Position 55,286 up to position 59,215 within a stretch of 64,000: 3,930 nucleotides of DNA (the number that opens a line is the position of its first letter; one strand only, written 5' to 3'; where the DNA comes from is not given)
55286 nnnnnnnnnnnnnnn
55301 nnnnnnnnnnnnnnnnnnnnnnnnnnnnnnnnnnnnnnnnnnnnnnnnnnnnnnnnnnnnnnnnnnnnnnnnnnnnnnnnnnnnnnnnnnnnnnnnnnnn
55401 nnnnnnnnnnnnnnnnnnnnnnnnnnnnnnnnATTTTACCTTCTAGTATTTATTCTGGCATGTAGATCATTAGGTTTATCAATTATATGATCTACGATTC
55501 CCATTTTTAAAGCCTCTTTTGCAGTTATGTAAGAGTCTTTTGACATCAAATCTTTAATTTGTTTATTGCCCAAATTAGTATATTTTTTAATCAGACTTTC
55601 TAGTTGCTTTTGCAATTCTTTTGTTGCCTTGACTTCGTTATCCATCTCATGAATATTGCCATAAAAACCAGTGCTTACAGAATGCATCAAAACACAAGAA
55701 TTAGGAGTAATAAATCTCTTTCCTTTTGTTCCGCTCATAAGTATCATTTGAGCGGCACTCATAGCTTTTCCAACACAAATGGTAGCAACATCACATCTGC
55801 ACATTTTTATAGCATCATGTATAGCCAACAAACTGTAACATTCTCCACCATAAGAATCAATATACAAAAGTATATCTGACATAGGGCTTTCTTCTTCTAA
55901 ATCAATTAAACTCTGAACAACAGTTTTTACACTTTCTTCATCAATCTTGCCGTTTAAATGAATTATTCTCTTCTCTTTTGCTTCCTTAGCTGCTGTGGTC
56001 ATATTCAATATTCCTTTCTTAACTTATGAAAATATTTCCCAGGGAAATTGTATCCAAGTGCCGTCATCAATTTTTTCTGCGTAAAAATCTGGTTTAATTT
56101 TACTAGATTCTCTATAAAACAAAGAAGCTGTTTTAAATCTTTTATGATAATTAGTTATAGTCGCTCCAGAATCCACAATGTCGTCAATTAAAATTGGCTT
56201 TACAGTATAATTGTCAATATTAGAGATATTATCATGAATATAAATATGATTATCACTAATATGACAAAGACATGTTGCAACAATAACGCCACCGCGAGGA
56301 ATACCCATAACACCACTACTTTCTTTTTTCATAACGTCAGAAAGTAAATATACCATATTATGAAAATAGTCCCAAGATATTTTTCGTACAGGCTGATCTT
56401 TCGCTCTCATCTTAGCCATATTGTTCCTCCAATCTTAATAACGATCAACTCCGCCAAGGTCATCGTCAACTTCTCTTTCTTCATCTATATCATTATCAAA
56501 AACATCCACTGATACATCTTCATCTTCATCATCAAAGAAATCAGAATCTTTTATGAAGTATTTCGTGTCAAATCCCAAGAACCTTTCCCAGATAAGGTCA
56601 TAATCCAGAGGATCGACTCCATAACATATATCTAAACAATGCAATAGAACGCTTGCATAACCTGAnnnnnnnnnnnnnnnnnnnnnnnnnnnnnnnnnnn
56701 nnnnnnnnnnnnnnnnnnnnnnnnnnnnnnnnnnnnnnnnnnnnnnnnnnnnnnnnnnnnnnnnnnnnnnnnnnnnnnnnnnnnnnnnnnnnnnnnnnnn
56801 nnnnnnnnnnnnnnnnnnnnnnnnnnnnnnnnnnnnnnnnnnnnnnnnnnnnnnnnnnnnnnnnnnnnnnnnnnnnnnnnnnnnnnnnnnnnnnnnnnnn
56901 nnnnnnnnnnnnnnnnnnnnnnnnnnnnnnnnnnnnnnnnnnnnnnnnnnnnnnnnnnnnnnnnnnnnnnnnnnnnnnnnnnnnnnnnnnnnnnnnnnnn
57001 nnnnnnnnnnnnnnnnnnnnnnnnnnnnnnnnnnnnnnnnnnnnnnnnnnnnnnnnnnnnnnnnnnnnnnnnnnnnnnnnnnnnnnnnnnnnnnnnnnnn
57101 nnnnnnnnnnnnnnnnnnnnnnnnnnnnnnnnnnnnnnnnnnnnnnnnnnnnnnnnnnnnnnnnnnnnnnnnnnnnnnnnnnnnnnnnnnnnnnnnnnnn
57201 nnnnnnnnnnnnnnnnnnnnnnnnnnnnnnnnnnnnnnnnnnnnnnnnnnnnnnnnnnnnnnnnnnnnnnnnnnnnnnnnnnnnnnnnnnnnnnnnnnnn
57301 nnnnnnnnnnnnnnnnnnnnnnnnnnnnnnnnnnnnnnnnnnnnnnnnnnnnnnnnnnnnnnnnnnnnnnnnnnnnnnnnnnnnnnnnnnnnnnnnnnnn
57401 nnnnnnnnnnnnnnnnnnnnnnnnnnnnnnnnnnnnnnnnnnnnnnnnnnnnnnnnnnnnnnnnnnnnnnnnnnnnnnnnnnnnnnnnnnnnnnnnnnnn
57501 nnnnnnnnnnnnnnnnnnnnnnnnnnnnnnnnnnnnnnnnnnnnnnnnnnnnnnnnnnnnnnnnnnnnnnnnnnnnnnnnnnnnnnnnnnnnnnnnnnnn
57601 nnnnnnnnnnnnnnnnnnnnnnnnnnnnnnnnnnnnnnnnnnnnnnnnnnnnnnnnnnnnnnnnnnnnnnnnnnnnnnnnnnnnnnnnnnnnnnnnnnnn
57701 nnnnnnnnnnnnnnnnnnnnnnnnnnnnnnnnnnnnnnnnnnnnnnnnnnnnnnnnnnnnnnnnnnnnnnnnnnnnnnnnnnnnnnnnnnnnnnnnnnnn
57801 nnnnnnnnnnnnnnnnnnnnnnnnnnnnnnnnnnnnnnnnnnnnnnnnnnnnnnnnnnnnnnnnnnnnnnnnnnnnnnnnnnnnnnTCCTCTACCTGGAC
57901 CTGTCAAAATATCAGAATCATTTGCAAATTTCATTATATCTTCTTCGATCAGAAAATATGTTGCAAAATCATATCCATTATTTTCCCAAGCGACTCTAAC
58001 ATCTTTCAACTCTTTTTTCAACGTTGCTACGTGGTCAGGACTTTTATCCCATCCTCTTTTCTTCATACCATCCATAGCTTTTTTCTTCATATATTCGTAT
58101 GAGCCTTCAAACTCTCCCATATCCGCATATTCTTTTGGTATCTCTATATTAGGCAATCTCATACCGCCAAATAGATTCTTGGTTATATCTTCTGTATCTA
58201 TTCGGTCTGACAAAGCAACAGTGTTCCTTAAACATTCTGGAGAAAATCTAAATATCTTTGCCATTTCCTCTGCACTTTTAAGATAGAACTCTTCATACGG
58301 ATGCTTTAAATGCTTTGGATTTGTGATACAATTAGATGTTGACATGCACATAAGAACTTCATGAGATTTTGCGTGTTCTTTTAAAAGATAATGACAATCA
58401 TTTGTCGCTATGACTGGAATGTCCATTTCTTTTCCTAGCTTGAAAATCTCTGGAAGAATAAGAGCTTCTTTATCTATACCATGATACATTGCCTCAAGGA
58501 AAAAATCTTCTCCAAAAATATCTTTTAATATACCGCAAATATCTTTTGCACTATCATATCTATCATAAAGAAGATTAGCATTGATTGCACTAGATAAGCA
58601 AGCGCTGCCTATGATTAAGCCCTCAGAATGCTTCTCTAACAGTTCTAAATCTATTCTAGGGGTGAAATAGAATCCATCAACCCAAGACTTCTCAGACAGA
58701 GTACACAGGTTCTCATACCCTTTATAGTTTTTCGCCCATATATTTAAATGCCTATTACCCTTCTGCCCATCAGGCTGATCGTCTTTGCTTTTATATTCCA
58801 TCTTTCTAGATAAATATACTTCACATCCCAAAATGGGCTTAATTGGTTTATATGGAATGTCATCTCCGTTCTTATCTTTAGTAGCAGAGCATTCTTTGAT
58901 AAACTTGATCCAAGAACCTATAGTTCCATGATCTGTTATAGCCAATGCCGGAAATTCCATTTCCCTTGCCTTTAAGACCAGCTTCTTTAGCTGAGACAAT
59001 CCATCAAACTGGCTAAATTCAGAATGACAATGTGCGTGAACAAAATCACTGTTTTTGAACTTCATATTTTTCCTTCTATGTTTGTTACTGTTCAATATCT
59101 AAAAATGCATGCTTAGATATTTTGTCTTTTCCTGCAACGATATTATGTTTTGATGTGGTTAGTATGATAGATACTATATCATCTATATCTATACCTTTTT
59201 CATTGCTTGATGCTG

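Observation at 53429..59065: DnaE split into two genes through the middle of the palm, with no split intein, a duplicated palm entry and charge-complementary ends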

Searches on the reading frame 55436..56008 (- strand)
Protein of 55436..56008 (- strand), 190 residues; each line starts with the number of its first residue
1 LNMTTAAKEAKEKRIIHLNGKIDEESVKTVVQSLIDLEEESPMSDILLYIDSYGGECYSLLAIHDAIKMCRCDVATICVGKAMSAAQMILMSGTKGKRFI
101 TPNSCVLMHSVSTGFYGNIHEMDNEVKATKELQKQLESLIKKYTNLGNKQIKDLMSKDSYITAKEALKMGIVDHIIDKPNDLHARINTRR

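Call 3: search_protein_families(library=pfam, proteins=[window:55436-56008:-], max_evalue=0.01)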
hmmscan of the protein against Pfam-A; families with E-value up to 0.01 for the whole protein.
window:55436-56008:- (190 aa): 1 family
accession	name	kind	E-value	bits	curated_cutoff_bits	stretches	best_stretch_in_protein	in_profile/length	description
PF00574.28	CLP_protease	-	2.4e-47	161.6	20.2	1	7-178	10-181/182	Clp protease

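Call 61: search_protein_families(library=phrogs, proteins=[window:55436-56008:-], max_evalue=0.001)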
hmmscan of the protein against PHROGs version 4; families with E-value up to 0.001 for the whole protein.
window:55436-56008:- (190 aa): 12 families
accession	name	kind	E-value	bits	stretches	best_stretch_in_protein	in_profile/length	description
phrog_94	-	head and packaging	2.7e-40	140.5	1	8-180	75-254/622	head maturation protease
phrog_2976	-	head and packaging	2.3e-25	91.1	1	5-181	13-187/394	head maturation protease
phrog_1684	-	head and packaging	4.9e-20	73.2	1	44-177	73-204/284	head maturation protease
phrog_133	-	head and packaging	5.9e-17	62.5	1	12-188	18-190/668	head maturation protease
phrog_1827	-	other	1.5e-15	58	1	6-166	17-173/202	ATP-dependent protease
phrog_53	-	head and packaging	6.4e-15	56.3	1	29-178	103-281/583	head maturation protease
phrog_3348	-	unknown function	4.4e-12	47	1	42-185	66-206/386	-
phrog_33547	-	unknown function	1.4e-11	45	1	22-172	8-155/357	-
phrog_20705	-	head and packaging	3.3e-08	33.3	1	38-179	205-350/690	virion structural protein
phrog_23753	-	head and packaging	4.7e-08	34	1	43-175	41-171/298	head maturation protease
phrog_5410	-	other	3.6e-06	27.4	1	45-136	57-146/323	ATP-dependent protease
phrog_26628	-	head and packaging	7.5e-06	26.5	1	34-175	57-197/290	head maturation protease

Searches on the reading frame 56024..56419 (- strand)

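Call 3: search_protein_families(library=pfam, proteins=[window:56024-56419:-], max_evalue=0.01)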
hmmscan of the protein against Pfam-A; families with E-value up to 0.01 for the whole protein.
window:56024-56419:- (131 aa): 1 family
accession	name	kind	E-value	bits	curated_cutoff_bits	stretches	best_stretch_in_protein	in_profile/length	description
PF00156.33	Pribosyltran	-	2.7e-05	24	26.3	1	74-128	89-152/158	Phosphoribosyl transferase domain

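Call 61: search_protein_families(library=phrogs, proteins=[window:56024-56419:-], max_evalue=0.001)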
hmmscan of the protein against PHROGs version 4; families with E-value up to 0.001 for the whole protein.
window:56024-56419:- (131 aa): 1 family
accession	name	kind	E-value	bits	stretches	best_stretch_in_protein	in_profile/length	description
phrog_8995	-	other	1.7e-13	51.6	1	13-129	6-139/148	phosphoribosyl transferase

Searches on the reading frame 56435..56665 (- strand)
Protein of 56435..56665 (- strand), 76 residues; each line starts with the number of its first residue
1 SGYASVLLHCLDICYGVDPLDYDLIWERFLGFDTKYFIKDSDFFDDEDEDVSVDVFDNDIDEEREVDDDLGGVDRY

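Call 26: search_protein_families(library=pfam, proteins=[window:56435-56665:-], max_evalue=1)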
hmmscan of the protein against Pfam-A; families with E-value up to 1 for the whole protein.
window:56435-56665:- (76 aa): 1 family
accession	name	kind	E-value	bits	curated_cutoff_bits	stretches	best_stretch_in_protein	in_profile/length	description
PF07733.18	DNA_pol3_alpha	-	0.0036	17.4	23.9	1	1-36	66-100/260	Bacterial DNA polymerase III alpha NTPase domain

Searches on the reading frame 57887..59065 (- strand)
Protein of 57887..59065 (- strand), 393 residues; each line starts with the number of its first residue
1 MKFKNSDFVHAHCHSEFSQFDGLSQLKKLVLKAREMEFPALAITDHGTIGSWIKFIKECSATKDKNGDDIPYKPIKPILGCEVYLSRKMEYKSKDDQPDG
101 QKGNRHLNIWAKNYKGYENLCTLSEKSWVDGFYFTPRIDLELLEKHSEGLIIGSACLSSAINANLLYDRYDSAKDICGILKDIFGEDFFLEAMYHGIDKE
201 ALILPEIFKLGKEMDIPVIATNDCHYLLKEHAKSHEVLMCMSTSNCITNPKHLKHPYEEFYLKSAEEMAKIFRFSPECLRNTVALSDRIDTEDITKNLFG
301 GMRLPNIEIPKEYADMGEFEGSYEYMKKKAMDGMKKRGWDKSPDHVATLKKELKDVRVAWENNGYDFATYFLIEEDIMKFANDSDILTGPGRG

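Call 13: find_homologous_proteins(query=window:57887-59065:-, max_evalue=1e-10)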
Query window:57887-59065:- (393 aa): 1233 proteins with E <= 1e-10 among 3382 candidates; the best 120 are listed.
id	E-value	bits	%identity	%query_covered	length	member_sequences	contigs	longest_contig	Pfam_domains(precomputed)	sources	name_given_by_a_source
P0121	3.3e-196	670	71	100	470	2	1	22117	PF02811.27,PF07733.19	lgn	-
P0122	3.2e-174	598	66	99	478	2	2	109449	PF02811.27,PF07733.19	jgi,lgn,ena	-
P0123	6.4e-172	590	65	100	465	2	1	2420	PF02811.27,PF07733.19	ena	-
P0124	1.7e-171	589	66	100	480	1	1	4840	PF02811.27,PF07733.19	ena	-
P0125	2.2e-170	585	64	100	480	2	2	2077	PF02811.27,PF07733.19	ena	-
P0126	3.9e-166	571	63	100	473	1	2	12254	PF02811.27,PF07733.19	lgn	-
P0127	5.2e-163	561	61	100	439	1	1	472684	PF02811.27,PF07733.19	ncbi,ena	-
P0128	1.1e-162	560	61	100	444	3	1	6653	PF02811.27,PF07733.19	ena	-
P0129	3.2e-162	558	63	100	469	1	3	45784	PF02811.27,PF07733.19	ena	-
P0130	5.7e-161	554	62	100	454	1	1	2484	PF02811.27,PF07733.19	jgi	-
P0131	1.0e-160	553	61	100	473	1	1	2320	PF02811.27,PF07733.19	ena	-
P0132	6.0e-160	551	60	99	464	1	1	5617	PF02811.27,PF07733.19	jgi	jgi:DNA polymerase III subunit alpha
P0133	1.6e-159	549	61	100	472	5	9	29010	PF02811.27,PF07733.19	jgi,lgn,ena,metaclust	metaclust:\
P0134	3.9e-159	548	61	100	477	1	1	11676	PF02811.27,PF07733.19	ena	-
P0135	5.8e-159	547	60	100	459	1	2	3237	PF02811.27,PF07733.19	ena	-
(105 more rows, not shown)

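Call 26: search_protein_families(library=pfam, proteins=[P0121, P0127], max_evalue=1)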
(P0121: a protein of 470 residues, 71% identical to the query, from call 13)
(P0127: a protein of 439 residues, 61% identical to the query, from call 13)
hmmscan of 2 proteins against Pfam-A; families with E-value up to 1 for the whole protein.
P0121 (470 aa): 4 families
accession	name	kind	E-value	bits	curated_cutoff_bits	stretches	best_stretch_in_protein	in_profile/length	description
PF02811.25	PHP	-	2.7e-45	155.1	26.4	1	10-195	1-164/164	PHP domain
PF07733.18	DNA_pol3_alpha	-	1.2e-20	74.7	23.9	1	325-427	2-98/260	Bacterial DNA polymerase III alpha NTPase domain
PF03117.19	Herpes_UL49_1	-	0.15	11.8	25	1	211-294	82-170/245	UL49 family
PF08644.17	SPT16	-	0.18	12.6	25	1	307-354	44-94/112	FACT complex subunit (SPT16/CDC68)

P0127 (439 aa): 4 families
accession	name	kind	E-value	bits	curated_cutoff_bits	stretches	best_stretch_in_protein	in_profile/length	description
PF02811.25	PHP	-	2.4e-43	148.7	26.4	1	15-201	1-164/164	PHP domain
PF07733.18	DNA_pol3_alpha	-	3.8e-16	59.9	23.9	1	325-428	2-99/260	Bacterial DNA polymerase III alpha NTPase domain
PF02375.23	JmjN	-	0.023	15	26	1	317-335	8-26/34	jmjN domain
PF03117.19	Herpes_UL49_1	-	0.11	12.2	25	1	216-299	81-169/245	UL49 family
